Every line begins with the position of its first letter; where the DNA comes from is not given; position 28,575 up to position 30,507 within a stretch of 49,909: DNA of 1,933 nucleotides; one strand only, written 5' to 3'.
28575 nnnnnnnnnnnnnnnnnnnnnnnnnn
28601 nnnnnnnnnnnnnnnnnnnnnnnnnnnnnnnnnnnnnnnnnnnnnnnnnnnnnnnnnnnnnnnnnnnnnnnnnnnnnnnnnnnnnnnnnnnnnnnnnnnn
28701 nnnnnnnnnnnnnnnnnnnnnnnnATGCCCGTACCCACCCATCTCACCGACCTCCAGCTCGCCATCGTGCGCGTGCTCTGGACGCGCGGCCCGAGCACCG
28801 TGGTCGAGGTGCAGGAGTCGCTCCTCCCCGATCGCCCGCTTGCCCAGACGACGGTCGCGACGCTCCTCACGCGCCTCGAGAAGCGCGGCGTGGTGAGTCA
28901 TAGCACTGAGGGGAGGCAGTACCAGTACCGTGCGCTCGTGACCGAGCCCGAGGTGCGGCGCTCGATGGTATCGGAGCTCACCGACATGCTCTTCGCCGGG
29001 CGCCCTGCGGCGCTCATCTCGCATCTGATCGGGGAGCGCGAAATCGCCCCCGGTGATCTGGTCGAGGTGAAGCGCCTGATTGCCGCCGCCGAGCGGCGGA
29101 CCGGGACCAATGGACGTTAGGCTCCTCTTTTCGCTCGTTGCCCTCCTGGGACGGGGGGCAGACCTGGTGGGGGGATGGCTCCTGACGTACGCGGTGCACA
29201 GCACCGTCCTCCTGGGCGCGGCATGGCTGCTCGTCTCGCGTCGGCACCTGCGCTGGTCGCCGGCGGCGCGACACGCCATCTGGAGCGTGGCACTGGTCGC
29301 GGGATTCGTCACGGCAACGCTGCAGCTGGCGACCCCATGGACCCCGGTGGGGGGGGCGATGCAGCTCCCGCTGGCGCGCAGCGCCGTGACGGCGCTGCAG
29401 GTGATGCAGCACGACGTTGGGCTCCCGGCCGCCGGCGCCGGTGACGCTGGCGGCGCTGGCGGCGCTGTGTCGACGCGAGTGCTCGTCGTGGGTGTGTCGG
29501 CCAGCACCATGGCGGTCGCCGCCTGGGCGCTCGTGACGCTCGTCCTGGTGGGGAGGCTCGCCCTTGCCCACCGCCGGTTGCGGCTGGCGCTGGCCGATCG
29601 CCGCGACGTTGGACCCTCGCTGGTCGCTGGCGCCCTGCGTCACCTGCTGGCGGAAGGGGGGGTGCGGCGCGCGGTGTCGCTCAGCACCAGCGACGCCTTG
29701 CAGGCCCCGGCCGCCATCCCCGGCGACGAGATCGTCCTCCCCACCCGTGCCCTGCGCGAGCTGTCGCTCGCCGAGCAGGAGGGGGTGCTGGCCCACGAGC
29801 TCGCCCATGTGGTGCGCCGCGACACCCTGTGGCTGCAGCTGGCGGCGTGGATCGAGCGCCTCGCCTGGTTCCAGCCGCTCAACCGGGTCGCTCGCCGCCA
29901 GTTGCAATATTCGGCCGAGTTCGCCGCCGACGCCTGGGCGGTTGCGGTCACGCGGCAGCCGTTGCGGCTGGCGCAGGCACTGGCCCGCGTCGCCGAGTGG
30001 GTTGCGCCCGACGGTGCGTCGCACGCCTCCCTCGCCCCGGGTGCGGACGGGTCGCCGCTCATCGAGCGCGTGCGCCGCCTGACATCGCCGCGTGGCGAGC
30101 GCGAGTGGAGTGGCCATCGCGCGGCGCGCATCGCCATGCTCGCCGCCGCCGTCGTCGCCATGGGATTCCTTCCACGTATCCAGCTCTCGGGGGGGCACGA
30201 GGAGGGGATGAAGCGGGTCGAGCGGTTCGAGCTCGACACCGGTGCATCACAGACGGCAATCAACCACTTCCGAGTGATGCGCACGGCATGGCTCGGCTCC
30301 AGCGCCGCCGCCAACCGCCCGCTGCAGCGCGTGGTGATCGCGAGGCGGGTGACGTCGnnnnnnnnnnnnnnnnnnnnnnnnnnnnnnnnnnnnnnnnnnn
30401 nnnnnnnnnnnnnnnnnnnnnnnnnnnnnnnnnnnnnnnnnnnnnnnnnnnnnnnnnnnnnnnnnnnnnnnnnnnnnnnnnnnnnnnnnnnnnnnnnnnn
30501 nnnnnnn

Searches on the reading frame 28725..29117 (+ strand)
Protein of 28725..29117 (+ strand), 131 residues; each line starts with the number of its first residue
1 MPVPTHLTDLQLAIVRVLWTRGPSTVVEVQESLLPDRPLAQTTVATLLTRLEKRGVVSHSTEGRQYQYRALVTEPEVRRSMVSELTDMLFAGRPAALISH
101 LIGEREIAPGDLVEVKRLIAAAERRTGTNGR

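Call 10: search_protein_families(library=pfam, proteins=[window:28725-29117:+])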
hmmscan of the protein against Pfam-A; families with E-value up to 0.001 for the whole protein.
window:28725-29117:+ (131 aa): 2 families
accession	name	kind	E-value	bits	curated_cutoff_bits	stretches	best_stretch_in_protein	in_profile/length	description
PF03965.22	Penicillinase_R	-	6.9e-28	97.8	22.6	1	7-120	1-114/115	Penicillinase repressor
PF01047.28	MarR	-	0.00022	21.5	24.6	1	7-58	1-48/59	MarR family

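Call 31: find_encoding_contigs(protein=window:28725-29117:+, flank=3000, max_places=6)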
Protein window:28725-29117:+ (131 aa): 8 contigs read that carry it; 6 places shown.
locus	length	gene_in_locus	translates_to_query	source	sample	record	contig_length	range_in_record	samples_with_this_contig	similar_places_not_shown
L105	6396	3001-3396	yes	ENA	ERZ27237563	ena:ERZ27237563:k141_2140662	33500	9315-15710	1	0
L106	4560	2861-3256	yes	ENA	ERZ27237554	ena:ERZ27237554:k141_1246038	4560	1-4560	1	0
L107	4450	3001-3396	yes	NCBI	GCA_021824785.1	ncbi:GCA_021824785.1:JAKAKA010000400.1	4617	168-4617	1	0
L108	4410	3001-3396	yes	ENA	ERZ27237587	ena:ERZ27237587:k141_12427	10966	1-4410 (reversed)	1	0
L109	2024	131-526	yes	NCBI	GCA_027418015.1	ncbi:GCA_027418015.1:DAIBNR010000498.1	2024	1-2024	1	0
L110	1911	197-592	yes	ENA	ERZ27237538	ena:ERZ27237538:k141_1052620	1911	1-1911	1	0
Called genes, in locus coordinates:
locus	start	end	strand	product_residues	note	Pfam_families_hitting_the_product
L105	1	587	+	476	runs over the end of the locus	PF00557:Peptidase_M24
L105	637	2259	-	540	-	PF02838:Glyco_hydro_20b, PF00728:Glyco_hydro_20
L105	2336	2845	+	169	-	-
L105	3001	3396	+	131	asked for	PF03965:Penicillinase_R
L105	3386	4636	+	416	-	PF05569:Peptidase_M56, PF01435:Peptidase_M48 (weak)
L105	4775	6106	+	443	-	PF01551:Peptidase_M23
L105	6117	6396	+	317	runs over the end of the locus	PF04116:FA_hydroxylase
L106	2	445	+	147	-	?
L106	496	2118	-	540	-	PF02838:Glyco_hydro_20b, PF00728:Glyco_hydro_20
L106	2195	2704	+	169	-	-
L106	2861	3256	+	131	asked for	PF03965:Penicillinase_R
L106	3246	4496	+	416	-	PF05569:Peptidase_M56, PF01435:Peptidase_M48 (weak)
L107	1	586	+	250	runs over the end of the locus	?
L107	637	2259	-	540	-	PF02838:Glyco_hydro_20b, PF00728:Glyco_hydro_20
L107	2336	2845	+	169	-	-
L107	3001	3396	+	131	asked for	PF03965:Penicillinase_R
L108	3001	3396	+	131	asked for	PF03965:Penicillinase_R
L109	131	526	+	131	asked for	PF03965:Penicillinase_R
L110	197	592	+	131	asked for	PF03965:Penicillinase_R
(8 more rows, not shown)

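Call 48: find_encoding_contigs(protein=window:28725-29117:+, flank=10000, max_places=10)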
Protein window:28725-29117:+ (131 aa): 8 contigs read that carry it; 8 places shown.
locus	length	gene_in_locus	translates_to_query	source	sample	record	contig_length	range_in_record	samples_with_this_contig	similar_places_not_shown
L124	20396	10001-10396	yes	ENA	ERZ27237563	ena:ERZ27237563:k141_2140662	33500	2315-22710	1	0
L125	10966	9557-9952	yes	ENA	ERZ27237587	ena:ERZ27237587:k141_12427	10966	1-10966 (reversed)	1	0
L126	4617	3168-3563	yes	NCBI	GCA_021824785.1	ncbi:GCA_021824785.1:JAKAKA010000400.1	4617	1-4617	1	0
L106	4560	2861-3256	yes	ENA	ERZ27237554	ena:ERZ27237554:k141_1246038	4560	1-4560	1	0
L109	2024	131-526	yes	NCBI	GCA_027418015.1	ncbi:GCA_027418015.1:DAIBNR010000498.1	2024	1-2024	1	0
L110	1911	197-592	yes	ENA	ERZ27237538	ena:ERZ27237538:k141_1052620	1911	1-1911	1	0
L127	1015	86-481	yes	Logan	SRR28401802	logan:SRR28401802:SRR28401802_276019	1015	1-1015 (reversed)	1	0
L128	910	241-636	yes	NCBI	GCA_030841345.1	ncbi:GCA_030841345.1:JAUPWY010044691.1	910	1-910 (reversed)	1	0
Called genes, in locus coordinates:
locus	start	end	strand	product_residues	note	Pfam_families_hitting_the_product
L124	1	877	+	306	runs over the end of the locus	-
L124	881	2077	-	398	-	PF07075:NamZ_N, PF20732:NamZ_C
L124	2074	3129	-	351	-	PF02322:Cyt_bd_oxida_II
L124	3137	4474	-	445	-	PF01654:Cyt_bd_oxida_I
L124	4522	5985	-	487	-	PF01546:Peptidase_M20, PF07687:M20_dimer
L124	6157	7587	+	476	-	PF00557:Peptidase_M24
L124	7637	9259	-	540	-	PF02838:Glyco_hydro_20b, PF00728:Glyco_hydro_20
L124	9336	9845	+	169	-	-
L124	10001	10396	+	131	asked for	PF03965:Penicillinase_R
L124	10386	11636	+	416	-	PF05569:Peptidase_M56, PF01435:Peptidase_M48 (weak)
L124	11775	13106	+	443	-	PF01551:Peptidase_M23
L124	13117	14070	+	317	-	PF04116:FA_hydroxylase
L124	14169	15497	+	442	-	PF04389:Peptidase_M28, PF01546:Peptidase_M20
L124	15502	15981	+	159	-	PF22381:Staph_reg_Sar_Rot (weak), PF01047:MarR, PF12802:MarR_2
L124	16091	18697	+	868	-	PF06452:CBM9_1 (faint), PF19313:DUF5916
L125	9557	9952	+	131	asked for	PF03965:Penicillinase_R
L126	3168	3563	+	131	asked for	PF03965:Penicillinase_R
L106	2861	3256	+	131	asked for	PF03965:Penicillinase_R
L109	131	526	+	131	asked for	PF03965:Penicillinase_R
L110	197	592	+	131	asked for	PF03965:Penicillinase_R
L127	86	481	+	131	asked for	PF03965:Penicillinase_R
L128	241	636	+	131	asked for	PF03965:Penicillinase_R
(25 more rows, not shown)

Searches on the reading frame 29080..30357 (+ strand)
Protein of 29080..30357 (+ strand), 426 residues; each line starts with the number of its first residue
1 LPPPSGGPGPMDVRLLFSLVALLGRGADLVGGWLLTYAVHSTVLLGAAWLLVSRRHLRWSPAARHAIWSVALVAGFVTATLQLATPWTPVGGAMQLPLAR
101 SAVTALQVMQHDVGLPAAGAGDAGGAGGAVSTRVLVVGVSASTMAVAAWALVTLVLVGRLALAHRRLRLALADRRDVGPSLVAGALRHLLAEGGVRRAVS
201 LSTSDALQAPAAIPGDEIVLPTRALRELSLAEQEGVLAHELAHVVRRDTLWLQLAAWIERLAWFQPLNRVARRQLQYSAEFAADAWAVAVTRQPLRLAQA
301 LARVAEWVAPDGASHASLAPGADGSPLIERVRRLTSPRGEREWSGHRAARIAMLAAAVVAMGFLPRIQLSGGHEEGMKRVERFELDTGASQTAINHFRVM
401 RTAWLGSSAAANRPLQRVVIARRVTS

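Call 10: search_protein_families(library=pfam, proteins=[window:29080-30357:+])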
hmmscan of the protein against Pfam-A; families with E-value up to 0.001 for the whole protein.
window:29080-30357:+ (426 aa): 3 families
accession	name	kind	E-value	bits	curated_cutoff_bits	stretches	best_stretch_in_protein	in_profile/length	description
PF05569.17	Peptidase_M56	-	2.1e-22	80.1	31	1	35-293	4-253/296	BlaR1 peptidase M56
PF01435.24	Peptidase_M48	-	2.4e-06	27.9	20.3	1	205-309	34-143/186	Peptidase family M48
PF13699.11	eCIS_core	-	0.0004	21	22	1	203-247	32-75/79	eCIS core domain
